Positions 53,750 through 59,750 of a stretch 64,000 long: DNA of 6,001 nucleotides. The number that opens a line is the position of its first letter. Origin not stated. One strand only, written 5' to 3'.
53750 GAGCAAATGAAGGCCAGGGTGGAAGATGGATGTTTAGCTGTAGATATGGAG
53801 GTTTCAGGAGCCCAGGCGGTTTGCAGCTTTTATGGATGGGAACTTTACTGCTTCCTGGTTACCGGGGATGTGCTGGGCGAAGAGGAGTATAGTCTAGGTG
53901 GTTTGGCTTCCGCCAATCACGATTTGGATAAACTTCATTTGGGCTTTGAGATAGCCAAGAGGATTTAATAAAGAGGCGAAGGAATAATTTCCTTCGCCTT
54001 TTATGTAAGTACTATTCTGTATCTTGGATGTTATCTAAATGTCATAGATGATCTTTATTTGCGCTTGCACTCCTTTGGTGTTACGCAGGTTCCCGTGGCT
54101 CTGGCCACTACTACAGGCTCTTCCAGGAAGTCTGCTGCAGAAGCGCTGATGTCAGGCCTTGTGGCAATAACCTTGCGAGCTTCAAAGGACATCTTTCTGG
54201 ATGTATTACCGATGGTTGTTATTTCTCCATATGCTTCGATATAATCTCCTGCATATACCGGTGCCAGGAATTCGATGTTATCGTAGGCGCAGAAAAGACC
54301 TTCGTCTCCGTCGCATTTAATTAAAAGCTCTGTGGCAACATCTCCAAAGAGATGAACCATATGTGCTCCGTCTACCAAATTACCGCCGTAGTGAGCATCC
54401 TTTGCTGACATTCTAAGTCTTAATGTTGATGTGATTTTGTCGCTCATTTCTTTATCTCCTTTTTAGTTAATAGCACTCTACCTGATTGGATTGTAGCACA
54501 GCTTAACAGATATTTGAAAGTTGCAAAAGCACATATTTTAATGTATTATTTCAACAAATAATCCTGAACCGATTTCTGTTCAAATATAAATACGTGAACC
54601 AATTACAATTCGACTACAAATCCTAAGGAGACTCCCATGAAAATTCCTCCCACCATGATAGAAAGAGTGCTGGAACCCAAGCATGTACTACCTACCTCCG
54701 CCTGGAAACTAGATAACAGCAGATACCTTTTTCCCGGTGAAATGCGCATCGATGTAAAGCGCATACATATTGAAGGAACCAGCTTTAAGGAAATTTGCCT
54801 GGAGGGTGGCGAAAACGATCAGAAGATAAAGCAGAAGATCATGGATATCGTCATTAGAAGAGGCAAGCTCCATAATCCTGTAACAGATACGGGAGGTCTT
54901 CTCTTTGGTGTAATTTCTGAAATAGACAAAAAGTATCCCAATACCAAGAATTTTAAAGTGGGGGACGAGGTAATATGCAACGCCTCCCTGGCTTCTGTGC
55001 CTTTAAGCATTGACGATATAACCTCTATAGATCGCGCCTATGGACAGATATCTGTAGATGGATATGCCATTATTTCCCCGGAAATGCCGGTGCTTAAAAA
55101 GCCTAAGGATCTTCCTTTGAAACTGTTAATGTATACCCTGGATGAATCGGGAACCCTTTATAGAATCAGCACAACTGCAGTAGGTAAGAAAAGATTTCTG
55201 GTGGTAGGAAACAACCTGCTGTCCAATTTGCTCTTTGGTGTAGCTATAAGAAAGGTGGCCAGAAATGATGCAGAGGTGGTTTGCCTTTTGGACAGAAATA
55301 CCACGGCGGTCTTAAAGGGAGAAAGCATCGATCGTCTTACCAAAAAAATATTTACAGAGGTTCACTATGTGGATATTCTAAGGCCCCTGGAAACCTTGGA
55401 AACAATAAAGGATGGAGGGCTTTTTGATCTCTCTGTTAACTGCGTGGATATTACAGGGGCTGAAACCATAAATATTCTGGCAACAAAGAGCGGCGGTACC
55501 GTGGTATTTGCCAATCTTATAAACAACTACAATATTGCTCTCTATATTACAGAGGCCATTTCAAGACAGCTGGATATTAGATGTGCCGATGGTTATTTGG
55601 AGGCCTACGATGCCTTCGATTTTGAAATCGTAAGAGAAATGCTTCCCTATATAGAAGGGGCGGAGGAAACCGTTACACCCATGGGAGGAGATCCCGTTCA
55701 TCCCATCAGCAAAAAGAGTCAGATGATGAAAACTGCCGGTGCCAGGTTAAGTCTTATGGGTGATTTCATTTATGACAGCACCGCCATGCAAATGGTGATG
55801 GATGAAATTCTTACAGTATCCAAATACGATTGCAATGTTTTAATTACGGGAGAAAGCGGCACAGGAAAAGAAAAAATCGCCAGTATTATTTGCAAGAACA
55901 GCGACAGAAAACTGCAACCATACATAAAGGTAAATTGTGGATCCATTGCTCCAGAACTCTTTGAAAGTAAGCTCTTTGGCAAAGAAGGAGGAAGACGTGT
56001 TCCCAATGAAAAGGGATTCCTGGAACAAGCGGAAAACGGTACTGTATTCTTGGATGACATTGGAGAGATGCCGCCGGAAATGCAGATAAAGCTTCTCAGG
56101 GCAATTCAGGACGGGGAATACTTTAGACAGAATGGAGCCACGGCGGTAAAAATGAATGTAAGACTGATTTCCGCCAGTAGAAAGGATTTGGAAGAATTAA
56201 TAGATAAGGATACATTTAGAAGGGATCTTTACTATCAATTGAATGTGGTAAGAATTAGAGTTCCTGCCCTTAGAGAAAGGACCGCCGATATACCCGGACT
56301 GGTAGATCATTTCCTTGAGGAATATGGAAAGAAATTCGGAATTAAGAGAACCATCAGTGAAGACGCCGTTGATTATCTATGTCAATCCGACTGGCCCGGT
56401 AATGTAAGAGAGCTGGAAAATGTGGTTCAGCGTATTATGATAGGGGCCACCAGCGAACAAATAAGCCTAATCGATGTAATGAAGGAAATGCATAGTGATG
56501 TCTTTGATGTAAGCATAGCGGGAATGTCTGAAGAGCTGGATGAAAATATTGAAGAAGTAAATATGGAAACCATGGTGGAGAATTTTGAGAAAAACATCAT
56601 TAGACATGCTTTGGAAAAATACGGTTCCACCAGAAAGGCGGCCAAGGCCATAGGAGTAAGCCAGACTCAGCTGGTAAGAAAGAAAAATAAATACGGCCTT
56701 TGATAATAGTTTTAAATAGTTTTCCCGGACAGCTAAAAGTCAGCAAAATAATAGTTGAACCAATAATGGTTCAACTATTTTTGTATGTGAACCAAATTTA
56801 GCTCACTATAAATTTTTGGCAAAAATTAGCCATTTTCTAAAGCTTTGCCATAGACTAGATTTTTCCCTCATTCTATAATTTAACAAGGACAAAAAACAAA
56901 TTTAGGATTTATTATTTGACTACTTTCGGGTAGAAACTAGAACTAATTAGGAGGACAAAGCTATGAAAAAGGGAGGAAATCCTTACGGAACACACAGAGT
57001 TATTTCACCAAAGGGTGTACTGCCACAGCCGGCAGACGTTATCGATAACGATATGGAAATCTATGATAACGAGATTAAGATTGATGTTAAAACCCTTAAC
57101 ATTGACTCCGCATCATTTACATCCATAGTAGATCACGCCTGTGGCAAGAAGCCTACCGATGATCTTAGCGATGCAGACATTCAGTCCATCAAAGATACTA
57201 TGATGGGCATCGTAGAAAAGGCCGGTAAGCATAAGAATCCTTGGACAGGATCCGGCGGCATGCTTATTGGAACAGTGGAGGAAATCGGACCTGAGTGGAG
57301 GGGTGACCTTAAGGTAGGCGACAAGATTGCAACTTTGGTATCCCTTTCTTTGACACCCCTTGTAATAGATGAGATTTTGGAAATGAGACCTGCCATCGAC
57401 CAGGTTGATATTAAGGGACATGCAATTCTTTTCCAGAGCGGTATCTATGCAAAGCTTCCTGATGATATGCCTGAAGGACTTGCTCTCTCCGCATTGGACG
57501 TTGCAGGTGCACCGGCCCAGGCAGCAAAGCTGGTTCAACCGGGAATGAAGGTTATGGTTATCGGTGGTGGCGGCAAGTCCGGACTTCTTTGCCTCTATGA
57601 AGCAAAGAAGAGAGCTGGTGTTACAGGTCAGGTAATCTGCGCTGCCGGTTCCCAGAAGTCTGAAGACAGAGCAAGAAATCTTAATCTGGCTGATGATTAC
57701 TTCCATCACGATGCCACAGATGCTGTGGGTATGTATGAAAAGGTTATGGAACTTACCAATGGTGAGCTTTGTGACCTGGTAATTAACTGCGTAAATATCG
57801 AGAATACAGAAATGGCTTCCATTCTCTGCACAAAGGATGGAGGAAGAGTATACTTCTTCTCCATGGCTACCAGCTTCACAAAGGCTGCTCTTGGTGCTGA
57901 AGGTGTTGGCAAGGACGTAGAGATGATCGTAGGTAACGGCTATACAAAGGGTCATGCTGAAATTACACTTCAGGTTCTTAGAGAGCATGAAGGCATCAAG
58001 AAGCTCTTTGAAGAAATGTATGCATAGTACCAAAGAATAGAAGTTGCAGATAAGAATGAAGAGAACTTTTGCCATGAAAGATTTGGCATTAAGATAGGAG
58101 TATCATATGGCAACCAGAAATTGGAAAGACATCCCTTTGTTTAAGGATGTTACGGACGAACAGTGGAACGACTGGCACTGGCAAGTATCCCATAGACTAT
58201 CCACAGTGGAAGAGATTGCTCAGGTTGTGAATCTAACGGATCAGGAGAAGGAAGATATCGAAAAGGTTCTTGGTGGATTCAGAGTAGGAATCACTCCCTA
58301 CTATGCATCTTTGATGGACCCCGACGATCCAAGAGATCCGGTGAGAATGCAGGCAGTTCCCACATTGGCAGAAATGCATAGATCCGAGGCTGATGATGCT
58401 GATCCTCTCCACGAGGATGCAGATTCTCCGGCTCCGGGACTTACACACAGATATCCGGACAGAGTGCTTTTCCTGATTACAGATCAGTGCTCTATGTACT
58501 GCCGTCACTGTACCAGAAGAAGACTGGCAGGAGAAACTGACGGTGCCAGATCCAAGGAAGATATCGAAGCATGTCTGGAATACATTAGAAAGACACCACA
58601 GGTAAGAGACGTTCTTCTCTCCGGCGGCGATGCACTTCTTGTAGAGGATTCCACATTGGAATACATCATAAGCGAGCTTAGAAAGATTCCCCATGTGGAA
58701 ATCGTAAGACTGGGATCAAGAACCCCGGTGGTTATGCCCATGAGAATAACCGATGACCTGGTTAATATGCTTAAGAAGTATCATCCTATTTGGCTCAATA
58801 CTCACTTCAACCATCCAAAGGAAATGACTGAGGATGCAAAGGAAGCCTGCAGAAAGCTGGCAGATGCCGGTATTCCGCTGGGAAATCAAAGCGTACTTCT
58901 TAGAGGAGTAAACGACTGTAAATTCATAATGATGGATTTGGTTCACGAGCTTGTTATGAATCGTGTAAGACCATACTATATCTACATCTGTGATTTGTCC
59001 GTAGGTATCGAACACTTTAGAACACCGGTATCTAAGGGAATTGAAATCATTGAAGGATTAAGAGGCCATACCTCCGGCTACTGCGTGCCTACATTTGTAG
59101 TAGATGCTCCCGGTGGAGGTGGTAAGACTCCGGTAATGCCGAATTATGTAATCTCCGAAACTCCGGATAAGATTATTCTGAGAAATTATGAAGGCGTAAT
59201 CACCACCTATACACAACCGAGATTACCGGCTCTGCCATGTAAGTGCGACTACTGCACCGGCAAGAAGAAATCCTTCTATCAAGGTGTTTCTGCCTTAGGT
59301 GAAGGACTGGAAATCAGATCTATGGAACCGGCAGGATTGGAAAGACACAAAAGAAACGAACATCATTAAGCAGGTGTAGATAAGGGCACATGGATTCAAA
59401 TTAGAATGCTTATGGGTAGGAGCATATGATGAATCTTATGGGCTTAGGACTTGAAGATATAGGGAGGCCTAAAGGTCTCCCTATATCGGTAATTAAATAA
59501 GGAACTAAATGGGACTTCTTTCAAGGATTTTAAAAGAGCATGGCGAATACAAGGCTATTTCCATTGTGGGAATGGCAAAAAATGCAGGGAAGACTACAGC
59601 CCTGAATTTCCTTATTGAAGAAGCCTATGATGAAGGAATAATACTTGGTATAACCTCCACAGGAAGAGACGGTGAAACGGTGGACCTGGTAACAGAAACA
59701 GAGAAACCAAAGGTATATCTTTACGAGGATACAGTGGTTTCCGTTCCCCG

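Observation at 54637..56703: Lysine-fermentation regulator built from a copy of the pathway's own enzyme: Kdd-like sensor + degenerate AAA+ + TyrR-like HTH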

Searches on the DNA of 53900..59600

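Call 90: search_rna_families(source=window, start=53900, end=59600, threshold=evalue, max_evalue=1)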
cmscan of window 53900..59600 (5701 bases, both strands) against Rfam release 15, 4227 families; matches with E-value up to 1: 4.
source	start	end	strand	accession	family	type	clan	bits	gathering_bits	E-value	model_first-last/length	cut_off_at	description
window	56745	56850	-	RF00378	Qrr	Gene; sRNA;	-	24.6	50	0.32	1-108/108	no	Qrr RNA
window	53929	54004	+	RF02057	STnc40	Gene; sRNA;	-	24.2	45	0.72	1-70/70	no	Salmonella enterica sRNA STnc40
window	53947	54010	+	RF02055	STnc380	Gene; sRNA;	-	22.8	60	0.36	1-108/108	no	Enterobacterial sRNA STnc380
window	56732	56802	-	RF00455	mir-15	Gene; miRNA;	CL00085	20.1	57.3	0.29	1-88/88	no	mir-15 microRNA precursor family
